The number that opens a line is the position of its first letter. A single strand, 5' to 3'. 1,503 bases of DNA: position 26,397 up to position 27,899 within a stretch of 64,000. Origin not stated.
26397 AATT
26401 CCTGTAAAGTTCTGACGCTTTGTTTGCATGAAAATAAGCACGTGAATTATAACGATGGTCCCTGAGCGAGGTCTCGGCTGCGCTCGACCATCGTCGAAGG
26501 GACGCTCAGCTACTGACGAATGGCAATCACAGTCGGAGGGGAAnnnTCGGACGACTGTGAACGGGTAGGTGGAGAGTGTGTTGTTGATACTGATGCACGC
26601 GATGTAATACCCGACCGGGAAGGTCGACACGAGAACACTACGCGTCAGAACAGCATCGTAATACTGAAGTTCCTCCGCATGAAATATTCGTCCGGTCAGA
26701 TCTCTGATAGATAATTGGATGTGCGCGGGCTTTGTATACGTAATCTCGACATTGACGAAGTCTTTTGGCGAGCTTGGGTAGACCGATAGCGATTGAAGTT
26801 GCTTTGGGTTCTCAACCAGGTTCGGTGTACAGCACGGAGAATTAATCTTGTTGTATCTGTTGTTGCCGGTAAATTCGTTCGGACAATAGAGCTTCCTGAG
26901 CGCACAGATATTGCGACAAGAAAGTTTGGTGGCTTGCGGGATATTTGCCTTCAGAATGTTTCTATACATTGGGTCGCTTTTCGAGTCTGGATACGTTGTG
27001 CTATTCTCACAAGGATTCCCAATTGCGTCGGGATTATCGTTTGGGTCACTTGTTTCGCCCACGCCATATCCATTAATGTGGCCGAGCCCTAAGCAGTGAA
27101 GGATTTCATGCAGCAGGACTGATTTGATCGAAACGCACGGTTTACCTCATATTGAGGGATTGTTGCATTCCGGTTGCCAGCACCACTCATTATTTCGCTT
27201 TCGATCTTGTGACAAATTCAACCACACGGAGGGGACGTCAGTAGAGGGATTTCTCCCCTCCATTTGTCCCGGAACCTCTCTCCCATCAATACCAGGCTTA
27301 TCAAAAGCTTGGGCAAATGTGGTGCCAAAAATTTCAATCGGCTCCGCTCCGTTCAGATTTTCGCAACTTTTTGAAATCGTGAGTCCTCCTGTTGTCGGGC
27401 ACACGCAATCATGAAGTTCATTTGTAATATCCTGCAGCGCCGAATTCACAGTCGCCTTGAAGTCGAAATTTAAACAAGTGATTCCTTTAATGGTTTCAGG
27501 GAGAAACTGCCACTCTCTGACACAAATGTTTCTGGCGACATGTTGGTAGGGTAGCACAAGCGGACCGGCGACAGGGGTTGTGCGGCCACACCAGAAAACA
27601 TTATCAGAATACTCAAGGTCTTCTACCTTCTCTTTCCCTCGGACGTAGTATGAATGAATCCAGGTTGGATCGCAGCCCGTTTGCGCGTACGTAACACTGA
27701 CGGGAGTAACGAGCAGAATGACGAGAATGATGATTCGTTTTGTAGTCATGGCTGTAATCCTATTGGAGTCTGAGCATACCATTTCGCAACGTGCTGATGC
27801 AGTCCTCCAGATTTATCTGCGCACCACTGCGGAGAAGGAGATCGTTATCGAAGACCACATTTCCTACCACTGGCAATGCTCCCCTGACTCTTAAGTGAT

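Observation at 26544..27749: Metzincin protease gene whose zinc-binding motif sits between two ORFs separated by an in-frame TGA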

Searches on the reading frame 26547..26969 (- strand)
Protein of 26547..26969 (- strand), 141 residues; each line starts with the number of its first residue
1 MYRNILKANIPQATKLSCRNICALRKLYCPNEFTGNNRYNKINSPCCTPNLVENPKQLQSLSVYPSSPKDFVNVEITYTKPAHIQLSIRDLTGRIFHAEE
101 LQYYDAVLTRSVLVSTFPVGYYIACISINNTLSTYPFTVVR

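Call 36: list_cluster_members(proteins=[P0001, window:26547-26969:-, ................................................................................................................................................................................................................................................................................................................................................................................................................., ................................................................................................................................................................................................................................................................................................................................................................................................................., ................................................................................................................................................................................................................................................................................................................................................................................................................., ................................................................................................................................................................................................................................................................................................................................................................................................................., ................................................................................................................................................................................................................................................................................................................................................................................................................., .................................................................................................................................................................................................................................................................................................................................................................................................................])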
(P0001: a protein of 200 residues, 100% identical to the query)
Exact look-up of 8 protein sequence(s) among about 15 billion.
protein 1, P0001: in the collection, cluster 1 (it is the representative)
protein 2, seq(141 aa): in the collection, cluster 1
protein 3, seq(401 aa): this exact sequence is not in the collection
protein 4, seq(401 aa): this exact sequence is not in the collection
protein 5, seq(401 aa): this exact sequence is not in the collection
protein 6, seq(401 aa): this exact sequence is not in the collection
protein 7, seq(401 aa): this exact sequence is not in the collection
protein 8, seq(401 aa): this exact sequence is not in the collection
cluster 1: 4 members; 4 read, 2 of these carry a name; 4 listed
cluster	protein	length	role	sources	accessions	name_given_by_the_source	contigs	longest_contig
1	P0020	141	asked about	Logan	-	-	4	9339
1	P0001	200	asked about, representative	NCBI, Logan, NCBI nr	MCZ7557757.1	MAG: hypothetical protein M5R41_15270 [Bacteroidia bacterium] | hypothetical protein [Bacteroidia bacterium]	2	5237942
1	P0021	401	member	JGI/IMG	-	hypothetical protein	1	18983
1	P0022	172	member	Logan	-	-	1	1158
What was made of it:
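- NCBI annotates the 200-aa fragment as MCZ7557757.1 (call 36). No version of the window's own sequence with S, G, R, L, W or C at codon 201 exists among about 15 billion proteins (call 36). The source is a metagenome-assembled genome (a 5.24 Mb contig, call 36). The separate ORF fragments of 200, 172 and 141 aa are on record from several contigs (call 36). No repaired allele of this strain is on record (call 36).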

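Call 38: find_encoding_contigs(protein=P0021, flank=10000, max_places=6)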
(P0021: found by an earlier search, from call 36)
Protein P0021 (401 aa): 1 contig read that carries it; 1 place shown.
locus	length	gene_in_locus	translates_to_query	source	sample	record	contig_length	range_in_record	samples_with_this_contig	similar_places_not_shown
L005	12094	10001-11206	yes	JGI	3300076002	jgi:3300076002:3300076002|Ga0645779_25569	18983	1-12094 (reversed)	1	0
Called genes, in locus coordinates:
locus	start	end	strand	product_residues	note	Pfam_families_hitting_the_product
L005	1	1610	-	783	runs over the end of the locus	PF00155:Aminotran_1_2, PF01041:DegT_DnrJ_EryC1 (weak)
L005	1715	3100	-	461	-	PF01145:Band_7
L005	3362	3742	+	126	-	-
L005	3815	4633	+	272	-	PF02498:Bro-N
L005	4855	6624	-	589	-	PF18962:Por_Secre_tail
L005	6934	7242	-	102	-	PF01541:GIY-YIG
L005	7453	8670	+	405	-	PF14690:Zn_ribbon_ISL3, PF13542:HTH_Tnp_ISL3, PF01610:DDE_Tnp_ISL3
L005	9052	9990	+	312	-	-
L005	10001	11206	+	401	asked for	-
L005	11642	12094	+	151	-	?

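Call 53: predict_structure(alignment_id=A3)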
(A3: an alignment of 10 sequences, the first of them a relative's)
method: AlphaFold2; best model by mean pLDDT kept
length: 401 residues; sequences in the alignment: 10
mean_pLDDT: 62.7   pTM: 0.61
mean pLDDT of the five models: 62.7, 61.2, 59.8, 58.1, 57.9
residues with pLDDT >= 90: 10; 70-90: 151; 50-70: 130; < 50: 110
segments of 3 or more residues with pLDDT < 50: 15-42, 44-69, 166-170, 228-247, 293-305, 308-318
pLDDT, mean of each block of 10 residues (from residue 1): 56 43 31 43 41 38 38 70 65 83 90 68 72 75 80 74 60 80 63 71 80 86 58 38 45 67 65 78 69 38 43 42 64 79 75 65 74 68 71 62 50
secondary structure, 60 per line:
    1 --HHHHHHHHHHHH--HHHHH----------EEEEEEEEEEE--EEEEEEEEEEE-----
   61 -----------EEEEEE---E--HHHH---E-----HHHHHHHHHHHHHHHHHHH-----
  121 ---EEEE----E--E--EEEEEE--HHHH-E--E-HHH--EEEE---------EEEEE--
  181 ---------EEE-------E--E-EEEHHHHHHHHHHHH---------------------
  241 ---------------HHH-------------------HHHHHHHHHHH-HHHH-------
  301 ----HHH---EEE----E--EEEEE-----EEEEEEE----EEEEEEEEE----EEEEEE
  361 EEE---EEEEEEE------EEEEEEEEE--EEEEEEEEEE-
elements in order: H3-14 H17-21 E32-42 E45-55 E72-77 H84-87 H97-115 E124-127 E138-143 H146-149 E161-164 E174-178 E190-192 E205-207 H208-219 H278-288 H290-293 E311-313 E321-325 E331-337 E342-350 E355-363 E367-373 E380-388 E391-400
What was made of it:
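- On Metzincin clan of zinc endopeptidases: The AlphaFold model has mean pLDDT 62.7 and pTM 0.61 (call 53).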

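Call 55: fold_search(model_id=the predicted structure, library=pdb)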
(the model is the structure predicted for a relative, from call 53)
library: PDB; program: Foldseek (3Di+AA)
matches with E <= 10: 1677; with E <= 0.001: 7
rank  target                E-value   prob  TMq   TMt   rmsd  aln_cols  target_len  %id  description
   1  8df2_C                1.9e-05  1.00  0.24  0.25  14.5       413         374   10  The structure of the 'ALT' construct of the Amuc_1438 glycopeptidase (released 2022-08-31)
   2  8df2_B                2.0e-05  0.99  0.23  0.24  15.0       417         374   10  The structure of the 'ALT' construct of the Amuc_1438 glycopeptidase (released 2022-08-31)
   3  4g5a_A                1.6e-04  1.00  0.18  0.61   5.4        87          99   15  Crystal structure of a putative member of duf 3244 protein family (BT_1867) from Bacteroides thetaiotaomicron VPI-5482 (released 2012-09-19)
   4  3sd2                  2.0e-04  1.00  0.16  0.62   3.8        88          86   23  Crystal structure of a putative member of duf3244 protein family (BT_3571) from Bacteroides thetaiotaomicron vpi-5482 at (released 2011-06-29)
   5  6z2p_A                3.1e-04  0.91  0.23  0.25  14.6       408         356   10  Crystal structure of catalytic inactive OgpA from Akkermansia muciniphila in complex with an O-glycopeptide (glycodros (released 2020-09-30)
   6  7e9j_A                5.0e-04  0.41  0.14  0.11  18.2       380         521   10  Crystal Structure of POMGNT2 in complex with UDP (released 2021-05-05)
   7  6z2o                  9.6e-04  0.89  0.23  0.25  14.5       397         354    9  Crystal structure of wild type OgpA from Akkermansia muciniphila in P 21 21 21 (released 2020-09-30)
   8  8qb1_A                1.0e-03  1.00  0.17  0.69   3.8        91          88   18  C-terminal domain of mirolase from Tannerella forsythia (released 2024-02-28)
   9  3s8w_C                1.3e-03  1.00  0.16  0.57   6.9       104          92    8  D2 domain of human IFNAR2 (released 2011-08-31)
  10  3d33_A                1.4e-03  1.00  0.17  0.65   5.8        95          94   14  Crystal structure of a duf3244 family protein with an immunoglobulin-like beta-sandwich fold (bvu_0276) from bacteroid (released 2008-05-27)
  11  2z65_C                1.5e-03  0.97  0.15  0.32   6.5       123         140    9  Crystal structure of the human TLR4 TV3 hybrid-MD-2-Eritoran complex (released 2007-09-18)
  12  3d33_B                1.9e-03  1.00  0.17  0.66   5.7        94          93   14  Crystal structure of a duf3244 family protein with an immunoglobulin-like beta-sandwich fold (bvu_0276) from bacteroid (released 2008-05-27)
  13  7eh9_B                2.0e-03  1.00  0.15  0.41  15.0       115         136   15  Crystal structure of the flagellar hook cap fragment from Salmonella enterica serovar Typhimurium (released 2021-11-24)
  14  5xxl_A                2.0e-03  0.25  0.15  0.09  21.5       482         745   10  Crystal structure of GH3 beta-glucosidase from Bacteroides thetaiotaomicron (released 2017-12-13)
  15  5xxo_B                2.3e-03  0.23  0.15  0.09  21.7       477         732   10  Crystal structure of mutant (D286N) GH3 beta-glucosidase from Bacteroides thetaiotaomicron in complex with sophorotrio (released 2017-12-13)
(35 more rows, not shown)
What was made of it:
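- On Metzincin clan of zinc endopeptidases: The best PDB matches are metzincin-type O-glycopeptidases, but with TM about 0.24 (call 55).
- Closest known: T9SS-secreted metzincins of Bacteroidota, such as karilysin. Same: The C-terminal domain model superposes on the mirolase C-terminal domain (TM 0.69, call 55).
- Closest known: OgpA and Amuc_1438 O-glycopeptidases of Akkermansia muciniphila. Same: They are the best whole-chain Foldseek matches (E 2e-5 to 3e-4, call 55).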

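Call 56: search_protein_families(library=ncbifam, max_evalue=0.1, proteins=[P0021])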
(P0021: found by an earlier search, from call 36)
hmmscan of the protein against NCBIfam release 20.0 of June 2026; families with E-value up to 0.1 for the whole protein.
P0021 (401 aa): 2 families
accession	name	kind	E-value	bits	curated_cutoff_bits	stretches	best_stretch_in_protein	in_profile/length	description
TIGR04183.1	Por_Secre_tail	domain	0.0079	16.2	23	1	323-394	1-66/72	T9SS type A sorting domain-containing protein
NF038113.1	T9SSA_dep_M36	equivalog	0.096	10.8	885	0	314-390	786-859/869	T9SS-dependent M36 family metallopeptidase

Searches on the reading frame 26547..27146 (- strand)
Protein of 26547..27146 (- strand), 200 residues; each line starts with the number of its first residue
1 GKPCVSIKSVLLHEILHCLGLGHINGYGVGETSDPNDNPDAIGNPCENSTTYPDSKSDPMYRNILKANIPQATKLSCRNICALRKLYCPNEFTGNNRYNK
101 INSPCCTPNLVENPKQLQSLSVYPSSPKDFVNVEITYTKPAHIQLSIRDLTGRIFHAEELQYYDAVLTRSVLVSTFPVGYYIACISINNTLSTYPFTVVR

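Call 13: find_related_loci(query=window:26547-27146:-, collection=genome_contigs, flank=10000)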
Query seq(200 aa) (200 aa) in genome_contigs; peptide patterns used: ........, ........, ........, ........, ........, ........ (x = any residue, [..] = any of these).
91 stretches matched a pattern, but none encodes a relative of the query by tblastn (E <= 1e-3).
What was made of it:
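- Tried and rejected: A genome_contigs scan with the C-terminal half found nothing (call 13).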

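Call 56: search_protein_families(library=ncbifam, max_evalue=0.1, proteins=[window:26547-27146:-])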
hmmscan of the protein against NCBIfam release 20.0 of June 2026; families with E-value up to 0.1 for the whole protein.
window:26547-27146:- (200 aa): 2 families
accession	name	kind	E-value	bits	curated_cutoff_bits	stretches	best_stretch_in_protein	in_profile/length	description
TIGR04183.1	Por_Secre_tail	domain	0.0023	17.9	23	1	122-193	1-66/72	T9SS type A sorting domain-containing protein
NF038113.1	T9SSA_dep_M36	equivalog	0.03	12.5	885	1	109-189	782-859/869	T9SS-dependent M36 family metallopeptidase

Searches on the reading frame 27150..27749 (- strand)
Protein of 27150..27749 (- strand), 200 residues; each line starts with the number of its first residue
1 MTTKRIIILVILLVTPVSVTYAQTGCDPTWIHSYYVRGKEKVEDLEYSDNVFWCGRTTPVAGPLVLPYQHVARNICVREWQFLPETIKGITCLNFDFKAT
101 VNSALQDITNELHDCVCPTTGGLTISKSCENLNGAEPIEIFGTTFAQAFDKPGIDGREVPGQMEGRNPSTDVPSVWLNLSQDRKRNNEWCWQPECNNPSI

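Call 24: find_encoding_contigs(protein=window:27150-27749:-, flank=10000, max_places=10)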
Protein window:27150-27749:- (200 aa): 2 contigs read that carry it; 2 places shown.
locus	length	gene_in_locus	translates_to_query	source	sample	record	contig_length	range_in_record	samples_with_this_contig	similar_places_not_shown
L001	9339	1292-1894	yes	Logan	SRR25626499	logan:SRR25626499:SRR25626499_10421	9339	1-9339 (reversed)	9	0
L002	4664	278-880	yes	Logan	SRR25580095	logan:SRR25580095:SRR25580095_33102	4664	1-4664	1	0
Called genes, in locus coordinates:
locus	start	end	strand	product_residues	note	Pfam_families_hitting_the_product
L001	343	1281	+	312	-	-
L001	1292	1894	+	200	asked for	-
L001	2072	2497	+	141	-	-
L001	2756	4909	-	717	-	PF13229:Beta_helix, PF18962:Por_Secre_tail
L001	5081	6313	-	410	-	-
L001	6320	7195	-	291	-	-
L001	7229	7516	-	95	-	-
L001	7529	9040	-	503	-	PF14870:PSII_BNR (weak)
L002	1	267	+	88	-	?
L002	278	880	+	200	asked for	-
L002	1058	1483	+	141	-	-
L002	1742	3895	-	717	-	PF13229:Beta_helix, PF18962:Por_Secre_tail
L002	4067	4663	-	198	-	?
